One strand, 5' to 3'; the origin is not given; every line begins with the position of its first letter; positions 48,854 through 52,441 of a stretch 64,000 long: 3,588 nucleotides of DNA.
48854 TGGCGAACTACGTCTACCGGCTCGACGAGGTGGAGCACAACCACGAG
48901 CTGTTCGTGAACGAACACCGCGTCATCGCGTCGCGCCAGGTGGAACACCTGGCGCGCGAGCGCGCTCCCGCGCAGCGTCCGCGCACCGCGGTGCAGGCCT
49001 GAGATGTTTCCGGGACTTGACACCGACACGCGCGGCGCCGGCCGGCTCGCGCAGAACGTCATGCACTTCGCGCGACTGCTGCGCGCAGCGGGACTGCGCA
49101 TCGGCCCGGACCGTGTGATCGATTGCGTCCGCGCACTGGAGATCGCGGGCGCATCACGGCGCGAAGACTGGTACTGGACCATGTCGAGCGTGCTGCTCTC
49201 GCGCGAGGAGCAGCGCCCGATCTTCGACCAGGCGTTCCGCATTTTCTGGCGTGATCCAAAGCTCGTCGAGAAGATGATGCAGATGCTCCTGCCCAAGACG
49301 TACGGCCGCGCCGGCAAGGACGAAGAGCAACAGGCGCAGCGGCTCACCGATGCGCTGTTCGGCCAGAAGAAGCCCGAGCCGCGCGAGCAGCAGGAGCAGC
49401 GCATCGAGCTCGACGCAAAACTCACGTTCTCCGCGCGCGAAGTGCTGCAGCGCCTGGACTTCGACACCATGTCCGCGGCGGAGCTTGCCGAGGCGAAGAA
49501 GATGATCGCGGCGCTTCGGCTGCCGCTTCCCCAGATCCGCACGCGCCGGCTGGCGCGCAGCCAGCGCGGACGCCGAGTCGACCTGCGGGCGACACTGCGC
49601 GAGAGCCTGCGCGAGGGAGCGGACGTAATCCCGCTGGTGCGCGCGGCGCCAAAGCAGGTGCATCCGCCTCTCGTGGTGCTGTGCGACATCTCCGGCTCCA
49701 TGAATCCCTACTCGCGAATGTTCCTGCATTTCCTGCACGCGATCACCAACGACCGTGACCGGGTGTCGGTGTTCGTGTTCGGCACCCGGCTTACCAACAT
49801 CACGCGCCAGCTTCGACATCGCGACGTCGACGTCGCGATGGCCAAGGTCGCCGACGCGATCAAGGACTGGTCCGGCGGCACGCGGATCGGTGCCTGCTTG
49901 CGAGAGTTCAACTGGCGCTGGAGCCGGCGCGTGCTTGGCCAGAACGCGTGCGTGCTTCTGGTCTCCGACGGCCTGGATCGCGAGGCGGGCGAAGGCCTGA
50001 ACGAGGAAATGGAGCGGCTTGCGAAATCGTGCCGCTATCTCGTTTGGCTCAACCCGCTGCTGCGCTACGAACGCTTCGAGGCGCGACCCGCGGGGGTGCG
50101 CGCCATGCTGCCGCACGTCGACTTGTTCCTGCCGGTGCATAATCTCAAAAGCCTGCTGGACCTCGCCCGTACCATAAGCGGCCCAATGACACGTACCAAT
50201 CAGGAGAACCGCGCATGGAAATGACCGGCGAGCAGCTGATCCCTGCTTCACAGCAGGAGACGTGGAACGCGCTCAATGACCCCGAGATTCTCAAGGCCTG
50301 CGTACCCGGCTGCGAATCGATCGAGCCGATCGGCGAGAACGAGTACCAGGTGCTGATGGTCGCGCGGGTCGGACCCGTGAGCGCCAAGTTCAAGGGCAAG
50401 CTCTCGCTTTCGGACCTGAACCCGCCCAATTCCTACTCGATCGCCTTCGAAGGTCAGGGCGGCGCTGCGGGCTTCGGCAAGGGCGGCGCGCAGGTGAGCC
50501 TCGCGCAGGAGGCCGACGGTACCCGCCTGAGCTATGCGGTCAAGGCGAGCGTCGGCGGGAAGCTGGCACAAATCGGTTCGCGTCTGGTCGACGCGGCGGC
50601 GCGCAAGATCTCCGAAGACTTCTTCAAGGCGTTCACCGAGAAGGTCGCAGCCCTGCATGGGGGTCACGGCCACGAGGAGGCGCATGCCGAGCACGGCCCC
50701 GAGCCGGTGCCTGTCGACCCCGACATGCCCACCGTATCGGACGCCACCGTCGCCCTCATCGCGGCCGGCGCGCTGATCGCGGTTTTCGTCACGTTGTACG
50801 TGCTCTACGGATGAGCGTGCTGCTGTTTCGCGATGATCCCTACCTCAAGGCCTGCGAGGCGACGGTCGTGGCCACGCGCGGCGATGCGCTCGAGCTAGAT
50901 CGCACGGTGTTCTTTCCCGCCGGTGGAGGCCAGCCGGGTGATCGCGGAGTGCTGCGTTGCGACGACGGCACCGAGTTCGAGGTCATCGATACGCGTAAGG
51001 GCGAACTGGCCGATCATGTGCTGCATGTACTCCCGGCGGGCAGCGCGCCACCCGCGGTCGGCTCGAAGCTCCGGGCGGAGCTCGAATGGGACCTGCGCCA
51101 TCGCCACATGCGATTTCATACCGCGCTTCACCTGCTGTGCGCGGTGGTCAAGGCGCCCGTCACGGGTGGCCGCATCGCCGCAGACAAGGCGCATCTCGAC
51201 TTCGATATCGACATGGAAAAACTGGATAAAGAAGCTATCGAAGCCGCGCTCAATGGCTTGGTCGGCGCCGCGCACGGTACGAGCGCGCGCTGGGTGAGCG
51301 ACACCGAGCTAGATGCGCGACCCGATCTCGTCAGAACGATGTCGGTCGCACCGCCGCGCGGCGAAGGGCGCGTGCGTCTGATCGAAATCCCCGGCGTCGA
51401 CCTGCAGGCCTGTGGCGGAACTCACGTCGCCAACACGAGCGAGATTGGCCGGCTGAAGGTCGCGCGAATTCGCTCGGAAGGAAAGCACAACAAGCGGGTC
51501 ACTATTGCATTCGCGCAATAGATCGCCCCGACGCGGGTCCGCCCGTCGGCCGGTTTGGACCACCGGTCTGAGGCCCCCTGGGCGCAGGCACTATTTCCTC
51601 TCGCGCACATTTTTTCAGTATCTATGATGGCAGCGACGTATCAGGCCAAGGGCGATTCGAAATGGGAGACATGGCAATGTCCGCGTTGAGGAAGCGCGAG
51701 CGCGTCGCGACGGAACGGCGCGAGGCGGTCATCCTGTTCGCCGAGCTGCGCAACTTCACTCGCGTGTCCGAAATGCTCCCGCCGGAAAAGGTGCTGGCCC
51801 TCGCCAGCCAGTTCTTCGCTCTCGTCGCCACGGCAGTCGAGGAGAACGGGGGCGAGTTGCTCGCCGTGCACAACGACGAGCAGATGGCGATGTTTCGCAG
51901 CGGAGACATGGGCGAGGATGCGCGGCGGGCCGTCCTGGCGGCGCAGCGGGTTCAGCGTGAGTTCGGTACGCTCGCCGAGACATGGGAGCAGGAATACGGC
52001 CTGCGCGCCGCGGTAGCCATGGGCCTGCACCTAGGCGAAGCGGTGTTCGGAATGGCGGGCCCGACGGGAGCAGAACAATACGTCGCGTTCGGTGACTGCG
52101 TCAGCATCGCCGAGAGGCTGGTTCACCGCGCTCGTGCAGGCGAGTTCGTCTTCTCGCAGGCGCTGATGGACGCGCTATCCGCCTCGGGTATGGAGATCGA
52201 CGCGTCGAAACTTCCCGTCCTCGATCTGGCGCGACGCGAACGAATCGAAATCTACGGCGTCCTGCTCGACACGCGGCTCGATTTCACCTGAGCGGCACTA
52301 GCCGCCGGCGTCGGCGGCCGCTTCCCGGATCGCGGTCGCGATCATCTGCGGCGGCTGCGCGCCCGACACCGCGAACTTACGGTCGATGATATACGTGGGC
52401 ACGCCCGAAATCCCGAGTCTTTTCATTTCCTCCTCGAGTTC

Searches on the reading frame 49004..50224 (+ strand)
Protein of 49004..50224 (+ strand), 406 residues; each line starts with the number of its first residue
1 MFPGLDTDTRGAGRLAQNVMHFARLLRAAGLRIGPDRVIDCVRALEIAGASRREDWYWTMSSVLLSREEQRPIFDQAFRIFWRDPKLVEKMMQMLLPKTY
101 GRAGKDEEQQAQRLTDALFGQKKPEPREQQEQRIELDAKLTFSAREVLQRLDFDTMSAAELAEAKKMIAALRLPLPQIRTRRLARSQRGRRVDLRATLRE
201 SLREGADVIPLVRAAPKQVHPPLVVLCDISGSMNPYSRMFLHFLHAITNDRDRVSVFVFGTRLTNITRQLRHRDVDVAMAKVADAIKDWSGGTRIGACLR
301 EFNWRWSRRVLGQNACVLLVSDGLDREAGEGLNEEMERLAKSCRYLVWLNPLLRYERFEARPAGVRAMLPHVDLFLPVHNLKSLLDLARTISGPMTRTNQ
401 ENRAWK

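Call 6: search_protein_families(library=pfam, proteins=[window:49004-50224:+])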
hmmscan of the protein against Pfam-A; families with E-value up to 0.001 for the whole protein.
window:49004-50224:+ (406 aa): 2 families
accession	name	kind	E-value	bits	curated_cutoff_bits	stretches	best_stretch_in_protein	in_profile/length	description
PF05762.20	VWA_CoxE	-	1.5e-71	240.8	26.4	1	166-383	3-221/222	VWA domain containing CoxE-like protein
PF13519.12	VWA_2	-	2.4e-05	25.4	27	1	223-323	1-106/107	von Willebrand factor type A domain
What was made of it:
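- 49004..50224 (+): coxE, a VWA-domain partner of CoxD; its start lies 1 nt after the mcd stop. Pfam VWA_CoxE at 240.8 bits (call 6).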

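Call 7: search_protein_families(library=ncbifam, proteins=[window:49004-50224:+])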
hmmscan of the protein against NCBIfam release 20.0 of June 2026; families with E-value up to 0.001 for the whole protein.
window:49004-50224:+ (406 aa): 1 family
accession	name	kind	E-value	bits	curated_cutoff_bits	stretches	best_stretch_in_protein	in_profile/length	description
NF047783.1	VWA_dom_MadC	equivalog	1.1e-18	67.3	600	2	180-351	284-454/498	MadC family VWA domain-containing protein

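Call 55: find_homologous_proteins(query=window:49004-50224:+)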
Query window:49004-50224:+ (406 aa): 8000 proteins with E <= 0.001 among 8000 candidates; the best 120 are listed.
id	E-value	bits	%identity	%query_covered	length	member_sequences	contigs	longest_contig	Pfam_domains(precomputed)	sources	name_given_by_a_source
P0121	2.3e-259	878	96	100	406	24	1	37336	PF05762.21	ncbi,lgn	ncbi:MAG: vWA domain-containing protein [Sphingomonadaceae bacterium]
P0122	5.8e-259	877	95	100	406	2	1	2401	PF05762.21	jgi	jgi:uncharacterized protein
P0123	2.9e-258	874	95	100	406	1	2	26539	PF13519.13,PF05762.21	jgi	jgi:uncharacterized protein with von Willebrand factor type A (vWA) domain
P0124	3.9e-258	874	95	100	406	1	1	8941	PF13519.13,PF05762.21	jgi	jgi:uncharacterized protein with von Willebrand factor type A (vWA) domain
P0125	7.2e-258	873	95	100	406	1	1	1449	PF05762.21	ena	-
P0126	7.6e-258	873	95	100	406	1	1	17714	PF05762.21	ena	-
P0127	9.7e-258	873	95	100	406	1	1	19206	PF05762.21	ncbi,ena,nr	ncbi:MAG TPA: VWA domain-containing protein [Burkholderiales bacterium]|nr:VWA domain-containing pro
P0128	1.3e-257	872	95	100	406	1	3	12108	PF05762.21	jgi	-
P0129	1.8e-257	872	95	100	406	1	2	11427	PF05762.21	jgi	-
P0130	2.1e-257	872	95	100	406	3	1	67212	PF05762.21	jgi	jgi:uncharacterized protein with von Willebrand factor type A (vWA) domain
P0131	2.4e-257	871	95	100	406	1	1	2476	PF13519.13,PF05762.21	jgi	jgi:uncharacterized protein with von Willebrand factor type A (vWA) domain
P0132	7.7e-255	863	94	100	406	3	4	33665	PF13519.13,PF05762.21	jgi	-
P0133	6.9e-253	857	94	100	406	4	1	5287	PF13519.13,PF05762.21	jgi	jgi:uncharacterized protein with von Willebrand factor type A (vWA) domain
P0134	1.2e-252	856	93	100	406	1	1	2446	PF13519.13,PF05762.21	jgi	jgi:uncharacterized protein with von Willebrand factor type A (vWA) domain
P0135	2.5e-240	815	88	100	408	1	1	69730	PF13519.13,PF05762.21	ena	-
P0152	3.0e-237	805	87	100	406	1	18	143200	PF05762.21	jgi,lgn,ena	jgi:hypothetical protein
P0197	2.1e-228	776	83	100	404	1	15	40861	PF05762.21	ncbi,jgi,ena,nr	ncbi:MAG: VWA domain-containing protein [Betaproteobacteria bacterium]|jgi:uncharacterized protein w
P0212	5.2e-225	765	85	97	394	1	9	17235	PF05762.21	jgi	jgi:hypothetical protein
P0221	2.2e-223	760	82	100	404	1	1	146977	PF05762.21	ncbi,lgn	-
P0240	9.3e-222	754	82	100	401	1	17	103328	PF05762.21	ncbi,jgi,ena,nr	ncbi:MAG TPA: VWA domain-containing protein [Steroidobacteraceae bacterium]|nr:MAG: VWA domain-conta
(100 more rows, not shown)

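Call 56: find_encoding_contigs(protein=P0240, flank=4000, max_places=4)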
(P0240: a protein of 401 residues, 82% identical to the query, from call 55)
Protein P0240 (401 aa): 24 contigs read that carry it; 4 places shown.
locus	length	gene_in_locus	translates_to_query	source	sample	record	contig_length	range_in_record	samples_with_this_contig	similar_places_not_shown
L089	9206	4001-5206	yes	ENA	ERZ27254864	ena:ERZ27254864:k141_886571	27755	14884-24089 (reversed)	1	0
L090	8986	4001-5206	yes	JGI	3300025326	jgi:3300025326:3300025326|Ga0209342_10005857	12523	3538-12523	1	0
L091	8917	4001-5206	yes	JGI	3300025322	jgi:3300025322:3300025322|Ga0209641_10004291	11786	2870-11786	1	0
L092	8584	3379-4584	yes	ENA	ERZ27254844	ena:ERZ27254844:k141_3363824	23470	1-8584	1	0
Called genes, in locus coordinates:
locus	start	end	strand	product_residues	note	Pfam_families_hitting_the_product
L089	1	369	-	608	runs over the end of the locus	PF02743:dCache_1, PF00672:HAMP, PF00512:HisKA, PF13581:HATPase_c_2 (weak), PF02518:HATPase_c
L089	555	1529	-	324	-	PF04392:ABC_sub_bind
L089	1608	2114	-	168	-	-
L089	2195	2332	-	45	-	-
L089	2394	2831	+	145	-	PF13650:Asp_protease_2, PF13975:gag-asp_proteas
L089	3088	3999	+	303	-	PF00004:AAA (weak), PF07726:AAA_3 (faint), PF07728:AAA_5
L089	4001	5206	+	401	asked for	PF05762:VWA_CoxE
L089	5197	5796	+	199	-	PF06240:COXG, PF10604:Polyketide_cyc2 (weak), PF03364:Polyketide_cyc (faint)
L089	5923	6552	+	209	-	PF00211:Guanylate_cyc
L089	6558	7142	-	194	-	PF08123:DOT1 (weak), PF02353:CMAS (weak), PF01170:UPF0020 (weak), PF06325:PrmA, PF13847:Methyltransf_31, PF08241:Methyltransf_11, PF13649:Methyltransf_25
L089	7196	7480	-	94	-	-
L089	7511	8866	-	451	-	PF01523:PmbA_TldD_1st, PF19290:PmbA_TldD_2nd, PF19289:PmbA_TldD_3rd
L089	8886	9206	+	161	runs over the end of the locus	PF04751:DarP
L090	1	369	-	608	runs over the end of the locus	PF02743:dCache_1, PF00672:HAMP, PF00512:HisKA, PF13581:HATPase_c_2 (weak), PF02518:HATPase_c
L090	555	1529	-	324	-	PF04392:ABC_sub_bind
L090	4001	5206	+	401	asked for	PF05762:VWA_CoxE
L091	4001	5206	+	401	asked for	PF05762:VWA_CoxE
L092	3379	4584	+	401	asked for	PF05762:VWA_CoxE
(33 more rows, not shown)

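Call 57: find_encoding_contigs(protein=P0221, flank=4000, max_places=2)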
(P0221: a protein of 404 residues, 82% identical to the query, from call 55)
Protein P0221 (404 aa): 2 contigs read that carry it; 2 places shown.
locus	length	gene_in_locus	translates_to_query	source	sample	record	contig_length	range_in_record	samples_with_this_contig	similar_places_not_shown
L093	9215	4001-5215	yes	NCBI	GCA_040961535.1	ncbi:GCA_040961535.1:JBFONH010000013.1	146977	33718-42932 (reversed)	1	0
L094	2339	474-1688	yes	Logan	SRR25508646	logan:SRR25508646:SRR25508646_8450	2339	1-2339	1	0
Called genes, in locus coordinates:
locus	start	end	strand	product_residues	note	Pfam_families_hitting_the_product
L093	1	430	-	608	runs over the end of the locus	PF02743:dCache_1, PF00672:HAMP, PF00512:HisKA, PF02518:HATPase_c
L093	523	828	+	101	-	PF04365:BrnT_toxin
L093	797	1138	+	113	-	PF14384:BrnA_antitoxin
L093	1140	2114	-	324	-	PF04392:ABC_sub_bind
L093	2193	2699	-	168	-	-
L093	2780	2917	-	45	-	-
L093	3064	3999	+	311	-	PF00004:AAA (weak), PF07726:AAA_3 (faint), PF07728:AAA_5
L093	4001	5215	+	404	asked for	PF05762:VWA_CoxE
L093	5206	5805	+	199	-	PF06240:COXG, PF10604:Polyketide_cyc2 (weak)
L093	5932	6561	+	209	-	PF00211:Guanylate_cyc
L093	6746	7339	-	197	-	PF08123:DOT1 (weak), PF02353:CMAS (weak), PF06325:PrmA, PF01170:UPF0020 (weak), PF13847:Methyltransf_31, PF08241:Methyltransf_11, PF13649:Methyltransf_25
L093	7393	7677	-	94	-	-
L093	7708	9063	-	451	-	PF01523:PmbA_TldD_1st, PF19290:PmbA_TldD_2nd, PF19289:PmbA_TldD_3rd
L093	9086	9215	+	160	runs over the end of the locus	PF04751:DarP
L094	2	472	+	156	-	?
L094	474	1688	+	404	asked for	PF05762:VWA_CoxE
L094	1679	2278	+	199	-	PF06240:COXG, PF10604:Polyketide_cyc2 (weak)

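Call 58: find_encoding_contigs(protein=P0197, flank=3000, max_places=3)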
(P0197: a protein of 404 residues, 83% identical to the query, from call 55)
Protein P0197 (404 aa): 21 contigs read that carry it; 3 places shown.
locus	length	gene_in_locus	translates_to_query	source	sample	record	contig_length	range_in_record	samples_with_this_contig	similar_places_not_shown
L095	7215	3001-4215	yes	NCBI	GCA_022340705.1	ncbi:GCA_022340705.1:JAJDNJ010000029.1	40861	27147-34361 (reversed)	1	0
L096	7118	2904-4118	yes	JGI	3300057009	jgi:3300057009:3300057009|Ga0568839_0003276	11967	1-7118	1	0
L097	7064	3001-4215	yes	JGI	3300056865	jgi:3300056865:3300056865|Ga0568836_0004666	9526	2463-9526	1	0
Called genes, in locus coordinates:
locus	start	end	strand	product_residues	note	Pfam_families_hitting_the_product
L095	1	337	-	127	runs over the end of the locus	PF01597:GCV_H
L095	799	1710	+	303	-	PF00004:AAA, PF07726:AAA_3 (faint), PF07728:AAA_5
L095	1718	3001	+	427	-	PF17408:MCD_N, PF05292:MCD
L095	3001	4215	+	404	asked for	PF05762:VWA_CoxE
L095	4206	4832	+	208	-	PF06240:COXG, PF10604:Polyketide_cyc2 (weak)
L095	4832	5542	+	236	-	PF01411:tRNA-synt_2c, PF07973:tRNA_SAD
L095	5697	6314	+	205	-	PF00211:Guanylate_cyc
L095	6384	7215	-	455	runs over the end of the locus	PF01523:PmbA_TldD_1st, PF19290:PmbA_TldD_2nd, PF19289:PmbA_TldD_3rd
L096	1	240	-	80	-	?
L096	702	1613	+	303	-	PF00004:AAA, PF07726:AAA_3 (faint), PF07728:AAA_5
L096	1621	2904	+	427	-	PF17408:MCD_N, PF05292:MCD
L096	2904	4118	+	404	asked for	PF05762:VWA_CoxE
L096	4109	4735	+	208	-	PF06240:COXG, PF10604:Polyketide_cyc2 (weak)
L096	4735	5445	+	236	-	PF01411:tRNA-synt_2c, PF07973:tRNA_SAD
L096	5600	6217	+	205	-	PF00211:Guanylate_cyc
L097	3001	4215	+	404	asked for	PF05762:VWA_CoxE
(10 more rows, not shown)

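Call 59: find_encoding_contigs(protein=P0212, flank=3000, max_places=3)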
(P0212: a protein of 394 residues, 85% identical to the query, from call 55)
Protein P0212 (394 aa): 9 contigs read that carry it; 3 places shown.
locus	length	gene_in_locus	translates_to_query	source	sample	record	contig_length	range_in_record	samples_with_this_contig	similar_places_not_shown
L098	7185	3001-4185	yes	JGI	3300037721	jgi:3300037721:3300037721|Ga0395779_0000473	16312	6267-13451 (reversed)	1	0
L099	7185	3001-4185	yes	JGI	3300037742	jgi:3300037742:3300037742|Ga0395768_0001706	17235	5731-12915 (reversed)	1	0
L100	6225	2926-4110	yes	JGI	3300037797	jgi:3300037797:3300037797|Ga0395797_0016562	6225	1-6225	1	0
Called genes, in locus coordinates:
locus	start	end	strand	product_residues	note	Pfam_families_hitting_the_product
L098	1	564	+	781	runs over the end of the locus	PF01315:Ald_Xan_dh_C, PF02738:MoCoBD_1, PF20256:MoCoBD_2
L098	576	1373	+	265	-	PF00941:FAD_binding_5, PF03450:CO_deh_flav_C (faint)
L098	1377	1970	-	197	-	-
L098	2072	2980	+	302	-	PF00004:AAA, PF07726:AAA_3 (faint), PF07728:AAA_5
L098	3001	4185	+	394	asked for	PF05762:VWA_CoxE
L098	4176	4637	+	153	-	PF06240:COXG, PF10604:Polyketide_cyc2, PF03364:Polyketide_cyc (weak)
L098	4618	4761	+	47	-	-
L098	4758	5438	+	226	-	PF01411:tRNA-synt_2c (weak), PF07973:tRNA_SAD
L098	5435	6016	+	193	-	PF00211:Guanylate_cyc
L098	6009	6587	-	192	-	PF08123:DOT1 (faint), PF01170:UPF0020 (weak), PF02353:CMAS (weak), PF06325:PrmA, PF13847:Methyltransf_31, PF08241:Methyltransf_11, PF08242:Methyltransf_12 (weak), PF13649:Methyltransf_25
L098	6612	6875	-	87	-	-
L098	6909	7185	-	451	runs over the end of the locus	PF01523:PmbA_TldD_1st, PF19290:PmbA_TldD_2nd, PF19289:PmbA_TldD_3rd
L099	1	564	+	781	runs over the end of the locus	PF01315:Ald_Xan_dh_C, PF02738:MoCoBD_1, PF20256:MoCoBD_2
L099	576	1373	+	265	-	PF00941:FAD_binding_5, PF03450:CO_deh_flav_C (faint)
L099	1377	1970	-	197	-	-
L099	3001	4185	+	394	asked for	PF05762:VWA_CoxE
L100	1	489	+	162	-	?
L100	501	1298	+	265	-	PF00941:FAD_binding_5, PF03450:CO_deh_flav_C (faint)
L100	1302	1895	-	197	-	-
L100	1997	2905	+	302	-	PF00004:AAA, PF07726:AAA_3 (faint), PF07728:AAA_5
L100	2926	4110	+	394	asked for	PF05762:VWA_CoxE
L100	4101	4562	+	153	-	PF06240:COXG, PF10604:Polyketide_cyc2, PF03364:Polyketide_cyc (weak)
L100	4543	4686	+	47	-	-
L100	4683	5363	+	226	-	PF01411:tRNA-synt_2c (weak), PF07973:tRNA_SAD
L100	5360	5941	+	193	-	PF00211:Guanylate_cyc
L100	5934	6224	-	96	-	?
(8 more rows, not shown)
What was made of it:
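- Loci L089-L094 and L098-L100 have coxD directly followed by coxE in the same chromosomal context (calls 56, 57, 59).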

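Call 60: find_encoding_contigs(protein=P0152, flank=3000, max_places=3)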
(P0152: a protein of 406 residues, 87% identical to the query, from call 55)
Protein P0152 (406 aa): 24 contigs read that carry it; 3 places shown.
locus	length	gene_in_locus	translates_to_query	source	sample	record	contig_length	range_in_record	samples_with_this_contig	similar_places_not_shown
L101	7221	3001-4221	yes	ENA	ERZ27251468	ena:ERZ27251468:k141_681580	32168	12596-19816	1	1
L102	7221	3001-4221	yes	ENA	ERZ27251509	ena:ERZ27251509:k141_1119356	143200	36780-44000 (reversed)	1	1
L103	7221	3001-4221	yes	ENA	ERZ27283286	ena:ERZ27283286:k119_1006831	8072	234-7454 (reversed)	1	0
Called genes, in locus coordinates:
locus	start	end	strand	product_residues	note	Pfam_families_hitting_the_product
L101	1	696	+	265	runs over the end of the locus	PF00941:FAD_binding_5, PF03450:CO_deh_flav_C (weak)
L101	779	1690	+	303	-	PF13191:AAA_16 (weak), PF00004:AAA, PF07726:AAA_3 (faint), PF07728:AAA_5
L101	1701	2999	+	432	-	PF17408:MCD_N, PF05292:MCD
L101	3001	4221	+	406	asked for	PF05762:VWA_CoxE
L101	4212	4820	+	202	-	PF06240:COXG, PF10604:Polyketide_cyc2 (weak)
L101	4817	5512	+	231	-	PF01411:tRNA-synt_2c (weak), PF07973:tRNA_SAD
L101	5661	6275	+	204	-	PF00211:Guanylate_cyc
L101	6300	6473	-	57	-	-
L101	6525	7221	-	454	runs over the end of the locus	PF01523:PmbA_TldD_1st, PF19290:PmbA_TldD_2nd, PF19289:PmbA_TldD_3rd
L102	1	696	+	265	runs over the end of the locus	PF00941:FAD_binding_5, PF03450:CO_deh_flav_C (weak)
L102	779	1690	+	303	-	PF13191:AAA_16 (weak), PF00004:AAA, PF07726:AAA_3 (faint), PF07728:AAA_5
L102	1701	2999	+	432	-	PF17408:MCD_N, PF05292:MCD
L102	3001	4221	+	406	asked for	PF05762:VWA_CoxE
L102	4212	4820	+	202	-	PF06240:COXG, PF10604:Polyketide_cyc2 (weak)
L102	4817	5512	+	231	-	PF01411:tRNA-synt_2c (weak), PF07973:tRNA_SAD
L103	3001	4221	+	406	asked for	PF05762:VWA_CoxE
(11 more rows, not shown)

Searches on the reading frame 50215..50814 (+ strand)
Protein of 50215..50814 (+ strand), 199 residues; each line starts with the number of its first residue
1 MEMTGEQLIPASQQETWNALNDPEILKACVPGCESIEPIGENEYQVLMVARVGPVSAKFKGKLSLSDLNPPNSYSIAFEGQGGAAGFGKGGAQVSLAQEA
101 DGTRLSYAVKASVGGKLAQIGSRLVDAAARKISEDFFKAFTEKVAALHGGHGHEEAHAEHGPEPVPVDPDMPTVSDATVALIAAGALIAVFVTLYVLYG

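Call 6: search_protein_families(library=pfam, proteins=[window:50215-50814:+])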
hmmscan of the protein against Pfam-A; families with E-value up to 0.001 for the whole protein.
window:50215-50814:+ (199 aa): 3 families
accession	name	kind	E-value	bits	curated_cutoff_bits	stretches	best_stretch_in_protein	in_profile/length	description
PF06240.19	COXG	-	3.3e-35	121.3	22.2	1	5-144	1-139/140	Carbon monoxide dehydrogenase subunit G (CoxG)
PF10604.15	Polyketide_cyc2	-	1.8e-05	25.5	27.4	1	3-146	4-139/142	Polyketide cyclase / dehydrase and lipid transport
PF03364.25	Polyketide_cyc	-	0.00012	22.8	23.4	1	9-133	1-122/126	Polyketide cyclase / dehydrase and lipid transport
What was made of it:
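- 50215..50814 (+): coxG (SRPBCC fold), overlapping coxE by 10 nt. Pfam COXG (call 6).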

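Call 7: search_protein_families(library=ncbifam, proteins=[window:50215-50814:+])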
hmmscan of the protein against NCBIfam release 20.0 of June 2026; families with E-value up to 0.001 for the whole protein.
window:50215-50814:+ (199 aa): 0 families

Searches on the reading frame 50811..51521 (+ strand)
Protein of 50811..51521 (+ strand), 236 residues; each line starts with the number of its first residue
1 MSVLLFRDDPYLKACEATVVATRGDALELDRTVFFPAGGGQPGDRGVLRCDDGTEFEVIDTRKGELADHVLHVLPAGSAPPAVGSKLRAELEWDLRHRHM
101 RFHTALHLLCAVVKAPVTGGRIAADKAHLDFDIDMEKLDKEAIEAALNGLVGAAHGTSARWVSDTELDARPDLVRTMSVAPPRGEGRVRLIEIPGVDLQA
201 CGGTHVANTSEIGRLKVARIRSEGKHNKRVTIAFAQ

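Call 6: search_protein_families(library=pfam, proteins=[window:50811-51521:+])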
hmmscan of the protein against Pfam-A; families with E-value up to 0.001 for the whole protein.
window:50811-51521:+ (236 aa): 2 families
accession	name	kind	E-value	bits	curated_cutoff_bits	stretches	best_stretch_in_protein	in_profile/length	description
PF07973.19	tRNA_SAD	-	6.5e-12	45.7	24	1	188-230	1-43/44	Threonyl and Alanyl tRNA synthetase second additional domain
PF01411.24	tRNA-synt_2c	-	4e-08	32.7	30.3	1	16-94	476-551/552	tRNA synthetases class II (A)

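Call 7: search_protein_families(library=ncbifam, proteins=[window:50811-51521:+])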
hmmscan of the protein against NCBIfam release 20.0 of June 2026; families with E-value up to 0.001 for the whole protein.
window:50811-51521:+ (236 aa): 4 families
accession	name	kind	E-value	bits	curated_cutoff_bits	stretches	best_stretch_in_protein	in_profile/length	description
NF040865.1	a_tRNA_ed_AlaXM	equivalog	8.6e-64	215.4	300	1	4-233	3-232/234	alanyl-tRNA editing protein AlaXM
TIGR03683.1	A-tRNA_syn_arch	equivalog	2.8e-33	115.2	744.7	1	5-221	504-721/902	alanine--tRNA ligase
TIGR00344.1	alaS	equivalog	1.4e-28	99.6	457.05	1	21-232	478-690/847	alanine--tRNA ligase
NF002436.0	PRK01584.1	equivalog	1.4e-05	23.8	529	1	96-229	450-587/595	alanine--tRNA ligase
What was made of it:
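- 50811..51521 (+): alaX-like tRNA-editing domain gene, overlapping coxG by 4 nt; the second 'unrelated' gene in the unit. Pfam tRNA_SAD and NCBIfam AlaXM at 215 bits, below its cutoff of 300 (calls 6, 7).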

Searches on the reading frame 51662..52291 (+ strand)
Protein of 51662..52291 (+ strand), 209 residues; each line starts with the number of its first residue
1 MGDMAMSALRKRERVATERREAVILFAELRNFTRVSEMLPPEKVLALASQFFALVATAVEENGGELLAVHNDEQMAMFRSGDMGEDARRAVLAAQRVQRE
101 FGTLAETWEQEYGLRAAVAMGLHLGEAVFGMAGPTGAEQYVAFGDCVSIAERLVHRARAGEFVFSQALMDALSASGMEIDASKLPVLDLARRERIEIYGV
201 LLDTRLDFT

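Call 6: search_protein_families(library=pfam, proteins=[window:51662-52291:+])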
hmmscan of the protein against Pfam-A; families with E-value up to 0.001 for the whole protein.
window:51662-52291:+ (209 aa): 1 family
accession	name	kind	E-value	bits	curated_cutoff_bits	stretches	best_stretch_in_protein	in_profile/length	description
PF00211.25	Guanylate_cyc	-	2e-10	41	21.9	1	20-181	7-164/183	Adenylate and Guanylate cyclase catalytic domain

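Call 7: search_protein_families(library=ncbifam, proteins=[window:51662-52291:+])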
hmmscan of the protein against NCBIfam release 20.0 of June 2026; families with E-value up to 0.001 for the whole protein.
window:51662-52291:+ (209 aa): 1 family
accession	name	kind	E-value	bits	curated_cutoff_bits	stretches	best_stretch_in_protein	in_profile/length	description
TIGR03903.1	TOMM_kin_cyc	equivalog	4.1e-05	21.6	705.75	1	49-172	319-436/1267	TOMM system kinase/cyclase fusion protein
